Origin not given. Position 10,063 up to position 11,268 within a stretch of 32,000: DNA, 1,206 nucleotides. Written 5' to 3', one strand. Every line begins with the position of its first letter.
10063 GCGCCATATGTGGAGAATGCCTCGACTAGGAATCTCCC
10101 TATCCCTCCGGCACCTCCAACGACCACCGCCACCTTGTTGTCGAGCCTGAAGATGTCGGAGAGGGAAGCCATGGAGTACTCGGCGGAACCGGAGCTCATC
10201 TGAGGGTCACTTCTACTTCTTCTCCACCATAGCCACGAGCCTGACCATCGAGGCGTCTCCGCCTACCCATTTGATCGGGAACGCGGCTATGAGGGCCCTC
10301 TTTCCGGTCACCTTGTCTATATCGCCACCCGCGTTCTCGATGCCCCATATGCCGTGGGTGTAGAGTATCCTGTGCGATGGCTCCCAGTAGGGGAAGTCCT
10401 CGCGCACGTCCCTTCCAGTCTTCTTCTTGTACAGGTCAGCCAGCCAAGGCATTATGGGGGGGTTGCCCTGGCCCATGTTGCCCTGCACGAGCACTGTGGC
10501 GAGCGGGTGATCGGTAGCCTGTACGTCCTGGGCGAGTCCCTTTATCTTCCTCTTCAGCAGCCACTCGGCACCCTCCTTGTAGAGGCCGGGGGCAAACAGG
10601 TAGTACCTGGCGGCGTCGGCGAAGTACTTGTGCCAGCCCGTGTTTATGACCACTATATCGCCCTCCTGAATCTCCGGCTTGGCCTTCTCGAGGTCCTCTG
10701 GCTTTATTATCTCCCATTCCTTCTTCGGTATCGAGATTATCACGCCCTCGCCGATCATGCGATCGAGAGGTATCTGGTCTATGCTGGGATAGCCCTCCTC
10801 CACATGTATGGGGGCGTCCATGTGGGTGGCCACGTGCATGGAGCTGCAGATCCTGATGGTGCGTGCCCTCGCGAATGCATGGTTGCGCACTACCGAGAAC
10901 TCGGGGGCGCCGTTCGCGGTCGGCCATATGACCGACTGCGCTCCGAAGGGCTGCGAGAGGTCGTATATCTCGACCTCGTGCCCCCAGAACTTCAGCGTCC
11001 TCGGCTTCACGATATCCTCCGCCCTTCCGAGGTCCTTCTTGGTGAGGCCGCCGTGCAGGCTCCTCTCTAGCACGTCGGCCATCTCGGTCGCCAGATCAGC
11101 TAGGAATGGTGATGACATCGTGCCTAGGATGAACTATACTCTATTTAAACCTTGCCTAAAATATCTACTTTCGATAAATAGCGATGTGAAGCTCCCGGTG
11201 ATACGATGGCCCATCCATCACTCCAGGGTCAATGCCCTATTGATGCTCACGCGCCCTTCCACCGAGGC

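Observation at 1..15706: Candidate archaeal anaerobic trihydroxybenzene / phloroglucinol-type degradation cluster built around two cytoplasmic transhydroxylase-like molybdoenzymes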

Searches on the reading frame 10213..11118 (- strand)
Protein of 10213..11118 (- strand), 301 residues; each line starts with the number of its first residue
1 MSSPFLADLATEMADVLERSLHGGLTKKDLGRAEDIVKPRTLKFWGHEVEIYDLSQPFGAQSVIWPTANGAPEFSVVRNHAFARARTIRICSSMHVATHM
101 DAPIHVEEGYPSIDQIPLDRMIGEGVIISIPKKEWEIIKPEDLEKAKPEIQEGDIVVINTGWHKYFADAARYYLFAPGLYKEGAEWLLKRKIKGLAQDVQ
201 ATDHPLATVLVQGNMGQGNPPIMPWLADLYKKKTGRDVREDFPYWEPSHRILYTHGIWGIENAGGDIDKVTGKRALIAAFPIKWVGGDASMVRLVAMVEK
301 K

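Call 4: search_protein_families(library=pfam, proteins=[window:10213-11118:-], max_evalue=0.01)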
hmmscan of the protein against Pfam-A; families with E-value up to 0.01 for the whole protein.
window:10213-11118:- (301 aa): 1 family
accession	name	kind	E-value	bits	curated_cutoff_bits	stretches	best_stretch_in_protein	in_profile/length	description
PF04199.19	Cyclase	-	5e-34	118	23.1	1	52-204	1-142/142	Putative cyclase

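Call 5: search_protein_families(library=ncbifam, proteins=[window:10213-11118:-], max_evalue=0.001)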
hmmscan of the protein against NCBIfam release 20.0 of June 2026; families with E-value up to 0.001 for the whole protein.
window:10213-11118:- (301 aa): 1 family
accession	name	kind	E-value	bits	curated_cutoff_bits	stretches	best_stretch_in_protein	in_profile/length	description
TIGR03035.1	trp_arylform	equivalog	5.1e-13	49.5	223.05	1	51-202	2-147/206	arylformamidase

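Call 10: search_solved_structures(query=window:10213-11118:-, max_evalue=0.001, show_alignments=2)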
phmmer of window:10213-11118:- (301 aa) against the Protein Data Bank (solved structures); distinct sequences matched with E-value up to 0.001: 10.
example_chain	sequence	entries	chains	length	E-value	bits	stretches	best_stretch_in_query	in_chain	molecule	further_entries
1r61_A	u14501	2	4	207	6.9e-12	48.6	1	50-199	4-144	metal-dependent hydrolase | Hydrolase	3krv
8f9x_A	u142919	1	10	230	6.3e-08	35.6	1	60-204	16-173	Cyclase family protein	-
4cog_A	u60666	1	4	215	6e-07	32.4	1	46-147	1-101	KYNURENINE FORMAMIDASE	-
5nnb_A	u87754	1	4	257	1.9e-06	30.8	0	89-203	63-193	isatin hydrolase A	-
4j0n_A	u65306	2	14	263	2e-06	30.7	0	94-203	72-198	Isatin hydrolase B | Putative uncharacterized protein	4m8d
5nna_A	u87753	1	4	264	2.1e-06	30.6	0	89-203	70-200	isatin hydrolase A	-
8hmo_A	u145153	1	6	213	3e-06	30.1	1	83-161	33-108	Metal-dependent hydrolase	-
5nmp_A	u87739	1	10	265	8.1e-06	28.7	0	93-201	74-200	Isatin hydrolase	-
4co9_A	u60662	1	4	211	0.00042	23.1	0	52-201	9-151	KYNURENINE FORMAMIDASE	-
4cz1_A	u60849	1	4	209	0.00044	23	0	52-201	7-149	KYNURENINE FORMAMIDASE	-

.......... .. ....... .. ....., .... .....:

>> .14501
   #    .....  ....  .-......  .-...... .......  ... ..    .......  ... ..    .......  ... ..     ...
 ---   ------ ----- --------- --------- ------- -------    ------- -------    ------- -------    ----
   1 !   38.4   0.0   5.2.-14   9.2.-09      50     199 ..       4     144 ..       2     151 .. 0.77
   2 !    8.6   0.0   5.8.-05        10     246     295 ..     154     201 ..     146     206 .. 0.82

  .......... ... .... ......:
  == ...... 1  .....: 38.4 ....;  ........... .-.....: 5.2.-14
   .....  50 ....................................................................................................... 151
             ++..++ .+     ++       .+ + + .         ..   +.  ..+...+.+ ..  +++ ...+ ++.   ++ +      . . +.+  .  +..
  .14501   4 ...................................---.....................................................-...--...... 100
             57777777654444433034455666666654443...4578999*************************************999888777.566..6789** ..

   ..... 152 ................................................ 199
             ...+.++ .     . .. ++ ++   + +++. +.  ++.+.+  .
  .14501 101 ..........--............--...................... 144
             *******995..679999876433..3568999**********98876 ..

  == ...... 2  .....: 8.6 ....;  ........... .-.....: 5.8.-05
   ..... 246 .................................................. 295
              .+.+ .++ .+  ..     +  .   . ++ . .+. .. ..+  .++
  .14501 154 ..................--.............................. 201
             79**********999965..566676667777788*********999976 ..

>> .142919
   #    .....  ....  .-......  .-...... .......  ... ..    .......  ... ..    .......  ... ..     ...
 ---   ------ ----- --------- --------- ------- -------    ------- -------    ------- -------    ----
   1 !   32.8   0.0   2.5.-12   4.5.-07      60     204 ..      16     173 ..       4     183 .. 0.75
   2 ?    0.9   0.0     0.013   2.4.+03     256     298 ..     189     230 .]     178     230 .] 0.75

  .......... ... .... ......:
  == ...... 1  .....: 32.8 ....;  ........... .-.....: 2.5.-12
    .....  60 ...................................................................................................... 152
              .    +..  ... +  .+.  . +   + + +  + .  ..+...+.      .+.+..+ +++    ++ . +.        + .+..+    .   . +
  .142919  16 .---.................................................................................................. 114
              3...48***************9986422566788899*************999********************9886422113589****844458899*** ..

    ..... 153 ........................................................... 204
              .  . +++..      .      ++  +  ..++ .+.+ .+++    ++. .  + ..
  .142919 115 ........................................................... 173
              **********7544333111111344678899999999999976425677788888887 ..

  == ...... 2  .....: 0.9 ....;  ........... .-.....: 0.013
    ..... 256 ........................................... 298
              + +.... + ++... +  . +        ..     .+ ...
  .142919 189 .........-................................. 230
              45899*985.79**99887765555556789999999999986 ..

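Call 73: find_related_loci(query=A2, collection=metagenome_contigs, flank=10000)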
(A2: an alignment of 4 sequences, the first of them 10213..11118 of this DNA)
Query A2 (301 aa) in metagenome_contigs; peptide patterns used: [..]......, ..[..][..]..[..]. (x = any residue, [..] = any of these).
546 stretches matched a pattern; 372 encode a relative of the query (tblastn E <= 1e-3); the best 80 are kept; 80 distinct loci.
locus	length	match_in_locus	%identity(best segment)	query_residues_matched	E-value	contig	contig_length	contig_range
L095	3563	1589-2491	99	1-301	0e+0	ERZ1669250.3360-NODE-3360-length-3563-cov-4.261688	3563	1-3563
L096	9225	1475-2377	92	1-301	0e+0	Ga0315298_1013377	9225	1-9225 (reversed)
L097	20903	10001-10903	90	1-301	0e+0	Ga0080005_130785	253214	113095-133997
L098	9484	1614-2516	90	1-301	0e+0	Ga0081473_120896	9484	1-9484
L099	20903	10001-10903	90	1-301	0e+0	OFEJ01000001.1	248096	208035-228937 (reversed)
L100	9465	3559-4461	90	1-301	0e+0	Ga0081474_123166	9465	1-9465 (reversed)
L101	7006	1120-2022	90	1-301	0e+0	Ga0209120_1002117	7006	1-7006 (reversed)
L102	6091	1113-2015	90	1-301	0e+0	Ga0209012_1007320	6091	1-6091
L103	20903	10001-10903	90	1-301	0e+0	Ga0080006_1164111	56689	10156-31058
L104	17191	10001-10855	63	15-301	4e-125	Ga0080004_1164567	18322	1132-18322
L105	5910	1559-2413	66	15-301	5e-124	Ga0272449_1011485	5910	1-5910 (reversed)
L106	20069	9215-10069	65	15-301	6e-123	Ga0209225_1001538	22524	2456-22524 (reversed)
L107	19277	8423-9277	65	15-301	6e-123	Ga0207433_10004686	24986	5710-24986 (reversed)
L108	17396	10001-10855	65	15-301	6e-123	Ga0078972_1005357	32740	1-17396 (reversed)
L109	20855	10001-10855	64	15-301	4e-121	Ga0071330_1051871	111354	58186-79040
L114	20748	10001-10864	61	12-301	7e-118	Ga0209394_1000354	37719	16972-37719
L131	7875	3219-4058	52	17-301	2e-100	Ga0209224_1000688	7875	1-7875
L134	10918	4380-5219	52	17-301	5e-99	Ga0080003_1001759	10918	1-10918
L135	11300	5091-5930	52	17-301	5e-99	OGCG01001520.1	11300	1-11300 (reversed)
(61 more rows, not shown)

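Call 76: search_protein_families(library=pfam, proteins=[L106:13579-14400:+, L106:14410-15768:-, L106:17989-19017:-, L106:15909-17081:-, L114:14245-15348:-, L114:15356-16576:-, L114:7298-8560:+, L114:5939-7078:-, L104:5033-6391:-, L104:6467-7774:-], max_evalue=0.0001)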
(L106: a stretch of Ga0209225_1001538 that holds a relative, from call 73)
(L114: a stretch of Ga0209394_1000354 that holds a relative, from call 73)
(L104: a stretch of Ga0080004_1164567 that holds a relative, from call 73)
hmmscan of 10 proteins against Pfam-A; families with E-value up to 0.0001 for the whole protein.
L106:13579-14400:+ (273 aa): 11 families
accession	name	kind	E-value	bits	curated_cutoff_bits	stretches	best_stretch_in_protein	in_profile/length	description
PF13847.12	Methyltransf_31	-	3e-34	118.2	27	1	74-217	2-142/145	Methyltransferase domain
PF08241.18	Methyltransf_11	-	9.8e-21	74.6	21.2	1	80-179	1-95/95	Methyltransferase domain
PF13649.12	Methyltransf_25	-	6.2e-20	72.1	27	1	79-175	1-97/97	Methyltransferase domain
PF01209.24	Ubie_methyltran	-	2.1e-16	60.4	20.1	1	73-181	45-153/233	ubiE/COQ5 methyltransferase family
PF13489.12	Methyltransf_23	-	1.2e-12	48.3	27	1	69-193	15-130/164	Methyltransferase domain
PF08242.18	Methyltransf_12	-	2.9e-12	47.6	30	1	80-177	1-98/98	Methyltransferase domain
PF01135.25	PCMT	-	1.9e-11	44.6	20.3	1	70-179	68-171/210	Protein-L-isoaspartate(D-aspartate) O-methyltransferase (PCMT)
PF08003.17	Methyltransf_9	-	1.8e-08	34.1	23.8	1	68-231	109-270/315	Protein of unknown function (DUF1698)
PF06325.19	PrmA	-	4e-08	33.5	22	1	73-184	159-263/296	Ribosomal protein L11 methyltransferase (PrmA)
PF02353.26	CMAS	-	4.5e-06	26.6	27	1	71-195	58-180/273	Mycolic acid cyclopropane synthetase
PF20922.3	Anamorsin_N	-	9.3e-05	22.6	27.1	0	124-201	30-110/163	Anamorsin, N-terminal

L106:14410-15768:- (452 aa): 2 families
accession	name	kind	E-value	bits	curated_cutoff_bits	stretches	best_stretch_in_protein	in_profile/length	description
PF04055.27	Radical_SAM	-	7.5e-23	81.9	29.5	1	103-262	2-164/166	Radical SAM superfamily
PF23545.1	Zn_ribbon_HMPTM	-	2.5e-14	53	27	1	11-54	2-45/45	HMPTM N-terminal zinc ribbon domain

L106:17989-19017:- (342 aa): 3 families
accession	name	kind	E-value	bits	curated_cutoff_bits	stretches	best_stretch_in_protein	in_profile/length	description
PF02800.25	Gp_dh_C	-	4.9e-24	85.1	24.4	1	146-297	1-154/158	Glyceraldehyde 3-phosphate dehydrogenase, C-terminal domain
PF00044.30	Gp_dh_N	-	2.8e-08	34.4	31.7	1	3-81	1-77/101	Glyceraldehyde 3-phosphate dehydrogenase, NAD binding domain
PF01113.26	DapB_N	-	4.5e-08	33.7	25.6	1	3-108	1-96/124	Dihydrodipicolinate reductase, N-terminus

L106:15909-17081:- (390 aa): 1 family
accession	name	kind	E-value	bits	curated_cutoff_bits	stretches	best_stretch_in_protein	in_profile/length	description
PF05762.20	VWA_CoxE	-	7.3e-09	35.8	26.4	1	179-271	5-98/222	VWA domain containing CoxE-like protein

L114:14245-15348:- (367 aa): 8 families
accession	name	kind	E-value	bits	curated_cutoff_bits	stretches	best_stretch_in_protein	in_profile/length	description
PF02754.22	CCG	-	2.9e-17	63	20.6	2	240-321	1-81/85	Cysteine-rich domain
PF13534.11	Fer4_17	-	1.2e-12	48.6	22.2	1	16-73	1-61/61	4Fe-4S dicluster domain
PF13183.11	Fer4_8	-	3.6e-11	43.9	27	1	14-72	2-68/68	4Fe-4S dicluster domain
PF00037.32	Fer4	-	9.1e-07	28.9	21.1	0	12-29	3-20/24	4Fe-4S binding domain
PF13187.11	Fer4_9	-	1e-05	25.9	27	1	16-71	1-50/52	4Fe-4S dicluster domain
PF13237.11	Fer4_10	-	6e-05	23.3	25.5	1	13-69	5-53/53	4Fe-4S dicluster domain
PF14697.11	Fer4_21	-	6.4e-05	23.4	35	0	7-29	31-53/59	4Fe-4S dicluster domain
PF12838.12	Fer4_7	-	8e-05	23.5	27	0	17-71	2-51/52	4Fe-4S dicluster domain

L114:15356-16576:- (406 aa): 1 family
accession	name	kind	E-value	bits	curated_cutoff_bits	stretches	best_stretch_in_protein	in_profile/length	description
PF01136.24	Peptidase_U32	-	1.4e-12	47.8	22.4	1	105-193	3-89/233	Peptidase family U32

L114:7298-8560:+ (420 aa): 1 family
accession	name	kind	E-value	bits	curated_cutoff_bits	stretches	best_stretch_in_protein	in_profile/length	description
PF04165.18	DUF401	-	6.5e-33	115.1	24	1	14-410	9-388/393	Protein of unknown function (DUF401)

L114:5939-7078:- (379 aa): 1 family
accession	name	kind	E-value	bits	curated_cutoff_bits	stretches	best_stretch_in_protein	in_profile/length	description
PF01950.21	FBPase_3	-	9e-158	525.6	25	1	7-373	1-360/361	Fructose-1,6-bisphosphatase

L104:5033-6391:- (452 aa): 2 families
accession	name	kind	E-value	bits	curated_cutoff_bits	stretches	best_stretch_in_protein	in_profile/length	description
PF13458.12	Peripla_BP_6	-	7.4e-36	124.9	31.7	1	44-383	2-323/343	Periplasmic binding protein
PF13433.12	Peripla_BP_5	-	4.1e-14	52.9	27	1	221-383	163-321/363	Periplasmic binding protein domain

L104:6467-7774:- (435 aa): 1 family
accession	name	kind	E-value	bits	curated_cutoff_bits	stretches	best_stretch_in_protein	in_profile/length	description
PF04055.27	Radical_SAM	-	4.1e-05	24.2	29.5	1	173-320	9-134/166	Radical SAM superfamily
